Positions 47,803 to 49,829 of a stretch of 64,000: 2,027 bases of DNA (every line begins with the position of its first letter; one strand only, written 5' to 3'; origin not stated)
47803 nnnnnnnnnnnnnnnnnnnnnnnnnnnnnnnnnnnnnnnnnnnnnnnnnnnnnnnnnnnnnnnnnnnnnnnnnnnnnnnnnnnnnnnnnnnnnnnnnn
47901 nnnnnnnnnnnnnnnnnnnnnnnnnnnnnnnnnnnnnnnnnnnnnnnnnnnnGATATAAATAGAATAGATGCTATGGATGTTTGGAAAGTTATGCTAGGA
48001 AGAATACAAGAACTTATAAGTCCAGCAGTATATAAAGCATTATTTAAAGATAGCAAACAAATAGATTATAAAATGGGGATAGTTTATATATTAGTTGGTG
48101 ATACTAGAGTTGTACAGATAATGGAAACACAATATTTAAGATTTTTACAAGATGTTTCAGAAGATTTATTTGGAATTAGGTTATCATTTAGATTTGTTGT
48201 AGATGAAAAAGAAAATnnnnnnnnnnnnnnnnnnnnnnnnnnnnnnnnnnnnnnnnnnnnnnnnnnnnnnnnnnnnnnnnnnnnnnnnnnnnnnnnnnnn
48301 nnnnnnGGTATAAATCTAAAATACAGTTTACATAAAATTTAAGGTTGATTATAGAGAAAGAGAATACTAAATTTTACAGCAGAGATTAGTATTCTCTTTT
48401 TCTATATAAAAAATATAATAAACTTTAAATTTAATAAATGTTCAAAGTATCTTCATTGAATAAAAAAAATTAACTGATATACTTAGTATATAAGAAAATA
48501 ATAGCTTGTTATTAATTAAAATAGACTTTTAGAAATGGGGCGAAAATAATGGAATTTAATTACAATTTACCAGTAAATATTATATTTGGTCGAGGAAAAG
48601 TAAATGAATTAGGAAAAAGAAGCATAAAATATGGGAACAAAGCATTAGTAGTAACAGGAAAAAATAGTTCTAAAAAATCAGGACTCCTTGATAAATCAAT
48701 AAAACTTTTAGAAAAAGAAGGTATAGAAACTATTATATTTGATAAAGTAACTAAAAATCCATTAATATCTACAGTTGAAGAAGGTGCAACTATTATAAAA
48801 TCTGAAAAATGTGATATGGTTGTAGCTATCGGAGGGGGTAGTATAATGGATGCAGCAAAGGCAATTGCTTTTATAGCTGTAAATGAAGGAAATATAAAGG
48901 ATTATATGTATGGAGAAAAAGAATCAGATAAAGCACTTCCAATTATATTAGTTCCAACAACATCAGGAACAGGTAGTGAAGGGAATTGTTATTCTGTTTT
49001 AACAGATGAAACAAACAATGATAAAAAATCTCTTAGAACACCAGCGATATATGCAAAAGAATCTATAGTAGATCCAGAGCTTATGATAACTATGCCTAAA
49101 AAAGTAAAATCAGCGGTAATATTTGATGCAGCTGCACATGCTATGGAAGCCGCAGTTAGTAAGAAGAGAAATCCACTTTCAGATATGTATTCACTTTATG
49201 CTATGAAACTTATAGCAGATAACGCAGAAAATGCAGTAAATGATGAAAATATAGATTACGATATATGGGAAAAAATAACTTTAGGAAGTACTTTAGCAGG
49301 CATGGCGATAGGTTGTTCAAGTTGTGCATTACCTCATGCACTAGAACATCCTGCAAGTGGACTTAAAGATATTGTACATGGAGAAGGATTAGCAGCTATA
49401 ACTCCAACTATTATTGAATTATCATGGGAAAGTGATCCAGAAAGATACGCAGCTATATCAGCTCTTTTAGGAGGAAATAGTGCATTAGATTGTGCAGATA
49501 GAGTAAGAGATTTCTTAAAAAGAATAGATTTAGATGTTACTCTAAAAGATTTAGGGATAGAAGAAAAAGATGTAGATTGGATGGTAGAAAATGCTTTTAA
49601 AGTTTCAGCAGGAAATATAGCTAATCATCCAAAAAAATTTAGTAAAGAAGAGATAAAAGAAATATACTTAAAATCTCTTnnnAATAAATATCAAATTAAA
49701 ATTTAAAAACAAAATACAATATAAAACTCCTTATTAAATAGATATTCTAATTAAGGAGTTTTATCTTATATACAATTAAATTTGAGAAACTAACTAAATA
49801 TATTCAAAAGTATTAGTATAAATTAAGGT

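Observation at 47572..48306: Stand-alone protein with a DnaA domain I-like module and no AAA+ or DNA-binding domain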

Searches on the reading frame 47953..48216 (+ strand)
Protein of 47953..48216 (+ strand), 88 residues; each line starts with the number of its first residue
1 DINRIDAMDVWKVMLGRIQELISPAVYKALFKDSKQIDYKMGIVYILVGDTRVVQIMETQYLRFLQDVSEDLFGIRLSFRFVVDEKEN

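Call 35: search_solved_structures(query=A2, max_evalue=1, show_alignments=3)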
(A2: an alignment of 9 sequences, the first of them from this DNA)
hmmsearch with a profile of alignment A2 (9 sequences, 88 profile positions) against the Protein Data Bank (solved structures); distinct sequences matched with E-value up to 1: 5.
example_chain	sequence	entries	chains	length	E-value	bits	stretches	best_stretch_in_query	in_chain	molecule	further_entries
4tps_B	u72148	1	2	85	1.4e-17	67.1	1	8-84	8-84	Chromosomal replication initiator protein DnaA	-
8btg_A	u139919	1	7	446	7.8e-17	64.7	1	8-87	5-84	Chromosomal replication initiator protein DnaA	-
2z4r_A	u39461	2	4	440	3.3e-05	27.4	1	12-80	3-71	Chromosomal replication initiator protein dnaA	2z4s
2e0g_A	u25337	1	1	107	0.072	16.7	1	9-75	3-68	Chromosomal replication initiator protein dnaA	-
10xe_A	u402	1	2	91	0.19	15.3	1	29-83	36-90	Chromosomal replication initiator protein DnaA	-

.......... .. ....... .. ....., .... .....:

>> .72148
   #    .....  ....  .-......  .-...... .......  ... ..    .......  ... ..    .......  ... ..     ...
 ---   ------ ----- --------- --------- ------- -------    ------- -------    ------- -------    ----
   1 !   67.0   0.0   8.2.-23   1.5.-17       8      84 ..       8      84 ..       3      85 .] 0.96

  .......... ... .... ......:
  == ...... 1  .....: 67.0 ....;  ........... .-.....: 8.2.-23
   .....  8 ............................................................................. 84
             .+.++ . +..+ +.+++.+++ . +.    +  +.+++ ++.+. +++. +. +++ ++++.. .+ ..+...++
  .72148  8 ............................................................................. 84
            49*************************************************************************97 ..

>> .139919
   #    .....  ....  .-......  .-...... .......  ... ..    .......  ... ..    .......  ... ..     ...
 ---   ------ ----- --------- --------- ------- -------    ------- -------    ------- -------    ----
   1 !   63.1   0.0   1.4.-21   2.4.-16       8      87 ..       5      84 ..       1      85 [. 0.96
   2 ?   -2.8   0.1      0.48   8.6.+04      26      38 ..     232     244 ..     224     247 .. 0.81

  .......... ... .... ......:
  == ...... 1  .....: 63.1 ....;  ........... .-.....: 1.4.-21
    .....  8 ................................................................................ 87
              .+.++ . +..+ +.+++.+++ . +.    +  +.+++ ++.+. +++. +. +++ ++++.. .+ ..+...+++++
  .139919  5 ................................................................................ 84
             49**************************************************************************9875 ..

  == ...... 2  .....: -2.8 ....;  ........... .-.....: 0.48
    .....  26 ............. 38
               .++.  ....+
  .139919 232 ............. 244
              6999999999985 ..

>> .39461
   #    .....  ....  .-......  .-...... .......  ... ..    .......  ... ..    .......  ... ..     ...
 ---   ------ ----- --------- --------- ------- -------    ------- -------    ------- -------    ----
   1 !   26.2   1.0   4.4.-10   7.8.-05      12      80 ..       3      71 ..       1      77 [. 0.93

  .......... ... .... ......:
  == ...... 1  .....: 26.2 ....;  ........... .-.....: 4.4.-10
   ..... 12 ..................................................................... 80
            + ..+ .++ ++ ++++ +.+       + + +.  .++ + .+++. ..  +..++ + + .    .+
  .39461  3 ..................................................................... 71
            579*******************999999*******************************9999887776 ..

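Call 38: search_solved_structures(query=A4, max_evalue=10)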
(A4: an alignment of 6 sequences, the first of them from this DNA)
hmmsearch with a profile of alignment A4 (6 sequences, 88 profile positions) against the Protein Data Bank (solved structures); distinct sequences matched with E-value up to 10: 3.
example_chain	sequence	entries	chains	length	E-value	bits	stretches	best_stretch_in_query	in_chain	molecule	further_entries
4tps_B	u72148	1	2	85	0.00084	22.9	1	7-83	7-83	Chromosomal replication initiator protein DnaA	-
8btg_A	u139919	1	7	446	0.0068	20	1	7-87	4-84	Chromosomal replication initiator protein DnaA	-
2d93_A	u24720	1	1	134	0.37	14.4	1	9-69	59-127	Rap guanine nucleotide exchange factor 6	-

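Call 55: find_homologous_proteins(query=A2, max_evalue=0.001)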
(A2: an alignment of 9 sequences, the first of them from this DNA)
Query A2 (9 sequences) (88 aa, profile of the alignment): 11 proteins with E <= 0.001 among 240 candidates.
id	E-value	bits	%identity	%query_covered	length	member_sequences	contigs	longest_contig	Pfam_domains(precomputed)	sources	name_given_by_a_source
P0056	1.3e-29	120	29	90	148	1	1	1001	-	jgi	jgi:chromosomal replication initiation ATPase DnaA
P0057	1.8e-28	116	27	84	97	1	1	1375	PF11638.14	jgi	-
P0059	1.0e-20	92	24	91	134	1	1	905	PF11638.14,PF00308.25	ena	-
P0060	1.3e-20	91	25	85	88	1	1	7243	PF11638.14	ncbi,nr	ncbi:MAG: chromosomal replication initiator protein DnaA, partial [Candidatus Cloacimonetes bacteriu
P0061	7.7e-18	82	23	91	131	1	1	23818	PF11638.14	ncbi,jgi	jgi:chromosomal replication initiator protein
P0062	3.5e-17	80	24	85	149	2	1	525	PF11638.14,PF00308.25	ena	-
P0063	8.3e-16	76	24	75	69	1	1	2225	PF11638.14,PF11490.14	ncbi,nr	ncbi:MAG TPA: DnaA N-terminal domain-containing protein, partial [Candidatus Syntrophosphaera thermo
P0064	9.6e-15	72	23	80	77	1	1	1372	PF11638.14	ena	-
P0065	3.2e-13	68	27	64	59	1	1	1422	PF11638.14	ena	-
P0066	8.8e-13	66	25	60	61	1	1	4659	PF11638.14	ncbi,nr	ncbi:MAG TPA: chromosomal replication initiator protein DnaA, partial [Candidatus Cloacimonas sp.]|n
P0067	2.2e-8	52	-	-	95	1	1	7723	PF11638.14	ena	-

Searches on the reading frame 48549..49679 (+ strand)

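Call 14: search_protein_families(library=pfam, proteins=[window:48549-49679:+], max_evalue=0.00001)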
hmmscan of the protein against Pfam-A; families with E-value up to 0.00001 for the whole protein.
window:48549-49679:+ (377 aa): 3 families
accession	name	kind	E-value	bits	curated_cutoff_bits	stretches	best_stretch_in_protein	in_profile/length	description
PF00465.25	Fe-ADH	-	1.1e-53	181.7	31.3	1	8-176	1-168/168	Iron-containing alcohol dehydrogenase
PF25137.1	ADH_Fe_C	-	6.2e-39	134.1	27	1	192-376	6-193/194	Fe-containing alcohol dehydrogenase family, C-terminal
PF13685.12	Fe-ADH_2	-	2.9e-10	40.8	28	1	28-108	18-95/149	Iron-containing alcohol dehydrogenase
